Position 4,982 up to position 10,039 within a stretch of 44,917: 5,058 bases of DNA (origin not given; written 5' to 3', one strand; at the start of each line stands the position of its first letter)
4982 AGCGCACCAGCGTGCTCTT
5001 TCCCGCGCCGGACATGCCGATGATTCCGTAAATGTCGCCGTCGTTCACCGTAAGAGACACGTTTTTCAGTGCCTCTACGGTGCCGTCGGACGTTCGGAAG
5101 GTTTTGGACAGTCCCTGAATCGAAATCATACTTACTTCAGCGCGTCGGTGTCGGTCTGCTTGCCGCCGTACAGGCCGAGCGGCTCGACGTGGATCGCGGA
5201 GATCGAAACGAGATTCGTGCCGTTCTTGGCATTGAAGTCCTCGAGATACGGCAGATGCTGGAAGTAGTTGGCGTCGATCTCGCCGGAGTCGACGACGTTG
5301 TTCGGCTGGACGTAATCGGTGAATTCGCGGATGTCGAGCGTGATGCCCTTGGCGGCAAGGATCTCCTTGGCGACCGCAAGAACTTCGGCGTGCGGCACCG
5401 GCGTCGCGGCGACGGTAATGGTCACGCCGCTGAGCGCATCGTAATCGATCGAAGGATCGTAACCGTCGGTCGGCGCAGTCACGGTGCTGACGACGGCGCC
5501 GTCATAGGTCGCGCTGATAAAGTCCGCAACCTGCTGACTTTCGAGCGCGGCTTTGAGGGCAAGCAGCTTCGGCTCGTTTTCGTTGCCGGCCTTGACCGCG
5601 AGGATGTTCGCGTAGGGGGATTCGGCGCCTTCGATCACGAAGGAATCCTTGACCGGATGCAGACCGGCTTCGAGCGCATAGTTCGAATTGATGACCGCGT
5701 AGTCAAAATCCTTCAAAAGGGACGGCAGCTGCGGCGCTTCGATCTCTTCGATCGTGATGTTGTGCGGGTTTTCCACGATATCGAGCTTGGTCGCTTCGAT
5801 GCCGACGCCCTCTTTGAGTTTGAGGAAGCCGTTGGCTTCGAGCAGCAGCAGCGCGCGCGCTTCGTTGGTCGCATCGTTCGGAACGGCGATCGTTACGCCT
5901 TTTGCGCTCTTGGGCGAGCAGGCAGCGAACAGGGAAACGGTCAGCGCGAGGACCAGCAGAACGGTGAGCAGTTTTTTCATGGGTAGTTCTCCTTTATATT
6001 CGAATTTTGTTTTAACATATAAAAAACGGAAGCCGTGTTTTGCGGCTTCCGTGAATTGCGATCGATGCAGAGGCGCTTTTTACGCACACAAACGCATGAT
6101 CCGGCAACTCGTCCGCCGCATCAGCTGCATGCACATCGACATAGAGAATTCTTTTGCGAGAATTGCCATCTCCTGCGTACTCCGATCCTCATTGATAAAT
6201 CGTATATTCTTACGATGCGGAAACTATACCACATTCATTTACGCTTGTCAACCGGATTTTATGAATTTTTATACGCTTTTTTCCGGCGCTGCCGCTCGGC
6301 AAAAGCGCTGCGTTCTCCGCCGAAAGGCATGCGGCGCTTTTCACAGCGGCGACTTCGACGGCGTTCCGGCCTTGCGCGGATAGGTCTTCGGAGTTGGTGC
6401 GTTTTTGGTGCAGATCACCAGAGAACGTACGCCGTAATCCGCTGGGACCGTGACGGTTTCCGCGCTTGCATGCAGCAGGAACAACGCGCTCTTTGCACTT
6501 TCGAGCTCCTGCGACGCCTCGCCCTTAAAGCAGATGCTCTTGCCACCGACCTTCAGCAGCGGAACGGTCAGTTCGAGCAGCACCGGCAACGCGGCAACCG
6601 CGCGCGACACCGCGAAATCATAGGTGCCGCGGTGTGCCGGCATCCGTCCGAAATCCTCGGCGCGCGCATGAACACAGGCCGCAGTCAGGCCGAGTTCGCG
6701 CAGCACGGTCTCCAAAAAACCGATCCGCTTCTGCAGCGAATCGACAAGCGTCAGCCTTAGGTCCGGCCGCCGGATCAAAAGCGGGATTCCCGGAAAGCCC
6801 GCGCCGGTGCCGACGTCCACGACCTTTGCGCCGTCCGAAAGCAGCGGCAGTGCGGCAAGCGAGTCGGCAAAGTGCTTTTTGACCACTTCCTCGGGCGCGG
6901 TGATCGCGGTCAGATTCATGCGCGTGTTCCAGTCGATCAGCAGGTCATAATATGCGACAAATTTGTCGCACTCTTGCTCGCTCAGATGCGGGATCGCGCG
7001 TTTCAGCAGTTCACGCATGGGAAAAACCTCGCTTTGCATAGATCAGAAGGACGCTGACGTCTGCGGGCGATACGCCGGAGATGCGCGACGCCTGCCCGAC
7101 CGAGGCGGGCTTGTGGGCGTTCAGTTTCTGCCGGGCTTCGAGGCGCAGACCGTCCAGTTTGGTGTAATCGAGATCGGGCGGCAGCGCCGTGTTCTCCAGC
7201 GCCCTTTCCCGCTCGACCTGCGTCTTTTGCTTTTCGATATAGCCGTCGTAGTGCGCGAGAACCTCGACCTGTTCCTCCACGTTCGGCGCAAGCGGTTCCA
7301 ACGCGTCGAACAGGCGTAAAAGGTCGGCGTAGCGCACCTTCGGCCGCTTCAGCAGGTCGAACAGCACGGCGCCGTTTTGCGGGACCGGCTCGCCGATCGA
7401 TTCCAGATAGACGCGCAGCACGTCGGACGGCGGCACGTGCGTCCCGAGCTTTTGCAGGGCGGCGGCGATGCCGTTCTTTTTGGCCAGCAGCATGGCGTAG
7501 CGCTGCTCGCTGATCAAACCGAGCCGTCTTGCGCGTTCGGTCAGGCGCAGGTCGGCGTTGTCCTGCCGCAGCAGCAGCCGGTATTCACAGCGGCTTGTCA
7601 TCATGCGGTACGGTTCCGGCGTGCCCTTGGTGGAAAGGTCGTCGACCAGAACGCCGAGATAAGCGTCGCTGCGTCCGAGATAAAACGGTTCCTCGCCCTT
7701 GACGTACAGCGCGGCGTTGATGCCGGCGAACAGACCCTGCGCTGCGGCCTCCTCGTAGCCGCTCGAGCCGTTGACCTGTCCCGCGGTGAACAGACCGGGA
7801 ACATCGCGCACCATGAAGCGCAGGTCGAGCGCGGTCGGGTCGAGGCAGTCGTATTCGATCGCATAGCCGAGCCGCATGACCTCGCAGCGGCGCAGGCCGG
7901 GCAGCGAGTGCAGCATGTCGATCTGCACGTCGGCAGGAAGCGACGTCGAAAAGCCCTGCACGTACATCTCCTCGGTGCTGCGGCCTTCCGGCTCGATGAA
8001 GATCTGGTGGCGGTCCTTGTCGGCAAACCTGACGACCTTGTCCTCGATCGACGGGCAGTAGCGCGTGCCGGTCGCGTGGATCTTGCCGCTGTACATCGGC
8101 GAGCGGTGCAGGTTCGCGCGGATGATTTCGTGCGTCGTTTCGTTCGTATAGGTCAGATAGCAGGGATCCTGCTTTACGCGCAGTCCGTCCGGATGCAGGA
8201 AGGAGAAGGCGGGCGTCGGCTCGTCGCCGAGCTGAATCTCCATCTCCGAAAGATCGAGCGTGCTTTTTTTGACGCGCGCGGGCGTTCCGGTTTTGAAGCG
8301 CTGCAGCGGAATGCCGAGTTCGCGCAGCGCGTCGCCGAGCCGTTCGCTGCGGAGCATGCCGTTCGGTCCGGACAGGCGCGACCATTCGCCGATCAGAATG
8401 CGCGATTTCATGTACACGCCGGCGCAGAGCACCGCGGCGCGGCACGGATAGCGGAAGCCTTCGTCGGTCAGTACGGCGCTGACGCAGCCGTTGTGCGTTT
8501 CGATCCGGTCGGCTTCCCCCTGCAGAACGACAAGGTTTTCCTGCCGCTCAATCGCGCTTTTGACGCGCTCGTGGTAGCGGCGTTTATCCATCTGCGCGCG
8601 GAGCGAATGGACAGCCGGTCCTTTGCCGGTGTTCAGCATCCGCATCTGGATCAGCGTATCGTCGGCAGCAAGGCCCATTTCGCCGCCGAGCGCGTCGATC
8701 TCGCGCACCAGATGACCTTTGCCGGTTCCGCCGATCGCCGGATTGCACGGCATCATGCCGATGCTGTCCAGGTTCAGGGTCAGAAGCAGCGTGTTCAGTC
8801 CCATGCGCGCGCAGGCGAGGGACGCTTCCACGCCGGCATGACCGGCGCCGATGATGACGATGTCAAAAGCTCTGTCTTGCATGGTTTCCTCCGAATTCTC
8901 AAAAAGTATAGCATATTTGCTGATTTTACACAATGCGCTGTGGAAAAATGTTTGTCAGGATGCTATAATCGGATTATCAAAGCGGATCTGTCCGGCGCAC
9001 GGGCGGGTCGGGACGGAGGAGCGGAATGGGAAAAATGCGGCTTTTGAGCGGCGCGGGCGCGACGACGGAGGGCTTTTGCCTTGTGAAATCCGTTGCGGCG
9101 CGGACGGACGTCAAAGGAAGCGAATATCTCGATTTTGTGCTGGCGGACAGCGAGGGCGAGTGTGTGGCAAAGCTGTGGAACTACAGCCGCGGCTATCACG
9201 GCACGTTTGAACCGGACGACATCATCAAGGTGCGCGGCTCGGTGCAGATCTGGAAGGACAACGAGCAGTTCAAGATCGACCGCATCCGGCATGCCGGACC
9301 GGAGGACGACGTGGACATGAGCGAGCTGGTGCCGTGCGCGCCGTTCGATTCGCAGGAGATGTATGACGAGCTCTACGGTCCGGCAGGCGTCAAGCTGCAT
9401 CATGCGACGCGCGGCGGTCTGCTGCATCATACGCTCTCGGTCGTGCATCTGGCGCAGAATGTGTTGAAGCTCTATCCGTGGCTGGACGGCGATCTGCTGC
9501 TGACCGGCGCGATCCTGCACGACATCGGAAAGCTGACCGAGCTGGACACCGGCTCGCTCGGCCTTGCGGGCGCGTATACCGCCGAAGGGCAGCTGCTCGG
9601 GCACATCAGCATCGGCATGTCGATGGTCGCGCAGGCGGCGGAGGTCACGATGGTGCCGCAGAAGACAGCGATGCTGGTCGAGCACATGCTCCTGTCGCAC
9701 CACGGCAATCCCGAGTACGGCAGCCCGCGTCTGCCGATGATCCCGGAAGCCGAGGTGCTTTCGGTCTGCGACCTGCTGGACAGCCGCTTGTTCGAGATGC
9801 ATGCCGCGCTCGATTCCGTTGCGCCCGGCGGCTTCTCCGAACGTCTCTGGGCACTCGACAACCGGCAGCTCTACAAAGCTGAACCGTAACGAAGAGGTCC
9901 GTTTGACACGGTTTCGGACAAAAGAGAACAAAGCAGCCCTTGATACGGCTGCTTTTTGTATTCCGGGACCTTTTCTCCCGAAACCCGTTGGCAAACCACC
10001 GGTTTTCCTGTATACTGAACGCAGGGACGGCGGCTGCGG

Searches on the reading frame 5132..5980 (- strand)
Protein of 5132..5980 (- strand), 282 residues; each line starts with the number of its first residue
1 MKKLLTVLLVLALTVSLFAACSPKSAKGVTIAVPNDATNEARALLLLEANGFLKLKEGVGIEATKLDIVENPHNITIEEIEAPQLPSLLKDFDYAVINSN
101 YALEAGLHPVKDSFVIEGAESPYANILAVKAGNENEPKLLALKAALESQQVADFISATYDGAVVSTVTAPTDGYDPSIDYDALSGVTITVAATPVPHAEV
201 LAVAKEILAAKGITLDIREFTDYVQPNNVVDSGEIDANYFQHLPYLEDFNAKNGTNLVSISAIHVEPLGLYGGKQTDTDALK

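Call 20: search_protein_families(library=pfam, proteins=[window:5132-5980:-], max_evalue=0.0001)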
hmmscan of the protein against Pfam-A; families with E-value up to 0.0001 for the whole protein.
window:5132-5980:- (282 aa): 1 family
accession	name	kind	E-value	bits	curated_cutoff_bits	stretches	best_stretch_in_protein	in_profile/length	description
PF03180.19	Lipoprotein_9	-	1.7e-79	266.8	27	2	27-165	96-234/236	NlpA lipoprotein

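Call 74: find_encoding_contigs(protein=window:5132-5980:-, flank=10000, max_places=6)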
Protein window:5132-5980:- (282 aa): 4 contigs read that carry it; 3 places shown.
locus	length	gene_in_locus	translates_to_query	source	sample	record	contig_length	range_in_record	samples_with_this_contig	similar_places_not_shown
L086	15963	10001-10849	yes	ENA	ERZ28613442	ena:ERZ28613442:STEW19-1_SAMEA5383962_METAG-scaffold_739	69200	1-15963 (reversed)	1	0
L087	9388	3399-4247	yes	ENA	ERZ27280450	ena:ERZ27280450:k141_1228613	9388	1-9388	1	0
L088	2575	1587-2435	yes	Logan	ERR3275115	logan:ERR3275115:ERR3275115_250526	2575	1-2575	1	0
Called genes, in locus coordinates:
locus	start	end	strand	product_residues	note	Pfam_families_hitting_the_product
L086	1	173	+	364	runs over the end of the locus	PF06144:DNA_pol3_delta (faint), PF21694:DNA_pol3_delta_C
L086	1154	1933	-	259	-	PF00072:Response_reg, PF08769:Spo0A_C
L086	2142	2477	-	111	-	PF18936:DUF5684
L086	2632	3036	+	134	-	PF12953:DUF3842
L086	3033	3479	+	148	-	PF00583:Acetyltransf_1, PF13302:Acetyltransf_3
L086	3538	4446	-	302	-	PF03547:Mem_trans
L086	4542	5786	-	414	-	PF01553:Acyltransferase (weak)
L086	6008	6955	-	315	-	PF07514:TraI_2 (weak), PF01966:HD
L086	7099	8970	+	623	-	PF01134:GIDA, PF21680:GIDA_C_1st, PF13932:SAM_GIDA_C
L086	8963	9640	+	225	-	PF02527:GidB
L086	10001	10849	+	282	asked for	PF03180:Lipoprotein_9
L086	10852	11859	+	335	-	PF00005:ABC_tran, PF02463:SMC_N (faint), PF13401:AAA_22 (weak), PF13304:AAA_21 (weak), PF09383:NIL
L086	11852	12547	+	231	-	PF00528:BPD_transp_1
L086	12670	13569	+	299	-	PF03547:Mem_trans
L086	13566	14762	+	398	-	PF07973:tRNA_SAD, PF02272:DHHA1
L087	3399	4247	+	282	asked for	PF03180:Lipoprotein_9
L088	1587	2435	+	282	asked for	PF03180:Lipoprotein_9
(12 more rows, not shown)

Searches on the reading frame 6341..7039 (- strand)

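Call 20: search_protein_families(library=pfam, proteins=[window:6341-7039:-], max_evalue=0.0001)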
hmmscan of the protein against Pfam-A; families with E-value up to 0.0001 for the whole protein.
window:6341-7039:- (232 aa): 1 family
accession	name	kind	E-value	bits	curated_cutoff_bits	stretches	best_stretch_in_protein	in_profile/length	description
PF02527.21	GidB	-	4.8e-48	163.4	27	1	24-197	2-174/184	rRNA small subunit methyltransferase G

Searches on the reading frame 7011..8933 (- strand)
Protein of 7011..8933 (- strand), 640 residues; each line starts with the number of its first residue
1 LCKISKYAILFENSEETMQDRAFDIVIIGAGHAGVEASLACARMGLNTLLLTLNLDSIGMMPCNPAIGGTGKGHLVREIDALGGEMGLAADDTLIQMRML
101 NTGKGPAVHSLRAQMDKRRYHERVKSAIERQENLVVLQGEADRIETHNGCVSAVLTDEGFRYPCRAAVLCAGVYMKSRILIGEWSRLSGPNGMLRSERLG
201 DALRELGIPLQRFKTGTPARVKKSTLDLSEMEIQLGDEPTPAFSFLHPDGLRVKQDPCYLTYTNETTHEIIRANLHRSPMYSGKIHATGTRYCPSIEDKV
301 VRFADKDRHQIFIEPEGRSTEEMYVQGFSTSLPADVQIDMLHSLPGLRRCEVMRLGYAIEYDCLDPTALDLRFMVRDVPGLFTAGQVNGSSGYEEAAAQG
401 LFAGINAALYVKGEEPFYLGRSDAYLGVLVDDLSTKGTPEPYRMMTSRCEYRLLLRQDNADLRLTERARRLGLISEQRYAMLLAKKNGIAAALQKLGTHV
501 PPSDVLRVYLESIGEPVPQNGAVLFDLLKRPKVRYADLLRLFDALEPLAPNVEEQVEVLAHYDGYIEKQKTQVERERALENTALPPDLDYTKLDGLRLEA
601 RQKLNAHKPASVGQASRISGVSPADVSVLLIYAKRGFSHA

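Call 20: search_protein_families(library=pfam, proteins=[window:7011-8933:-], max_evalue=0.0001)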
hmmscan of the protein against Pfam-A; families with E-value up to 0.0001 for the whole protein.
window:7011-8933:- (640 aa): 5 families
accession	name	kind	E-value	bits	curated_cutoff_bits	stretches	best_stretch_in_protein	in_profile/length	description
PF01134.28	GIDA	-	2.8e-152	507.8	22.1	1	24-415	1-391/391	Glucose inhibited division protein A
PF13932.14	SAM_GIDA_C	-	1.8e-24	85.8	27.1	1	575-630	2-57/57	tRNA modifying enzyme MnmG/GidA C-terminal helical bundle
PF21680.2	GIDA_C_1st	-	5.5e-18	66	24.7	1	476-570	1-96/96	tRNA modifying enzyme MnmG/GidA C-terminal helical domain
PF12831.13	FAD_oxidored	-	6.1e-05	22.9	27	1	24-51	1-28/416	FAD dependent oxidoreductase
PF01266.30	DAO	-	6.9e-05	23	27.9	0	107-178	137-208/353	FAD dependent oxidoreductase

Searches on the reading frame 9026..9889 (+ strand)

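Call 20: search_protein_families(library=pfam, proteins=[window:9026-9889:+], max_evalue=0.0001)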
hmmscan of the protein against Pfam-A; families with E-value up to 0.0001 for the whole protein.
window:9026-9889:+ (287 aa): 2 families
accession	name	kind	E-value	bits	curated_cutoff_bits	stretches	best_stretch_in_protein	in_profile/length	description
PF01966.28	HD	-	5.9e-13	49.6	22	1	133-252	2-114/116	HD domain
PF01336.31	tRNA_anti-codon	-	5.8e-05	23.4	27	1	29-87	12-72/75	OB-fold nucleic acid binding domain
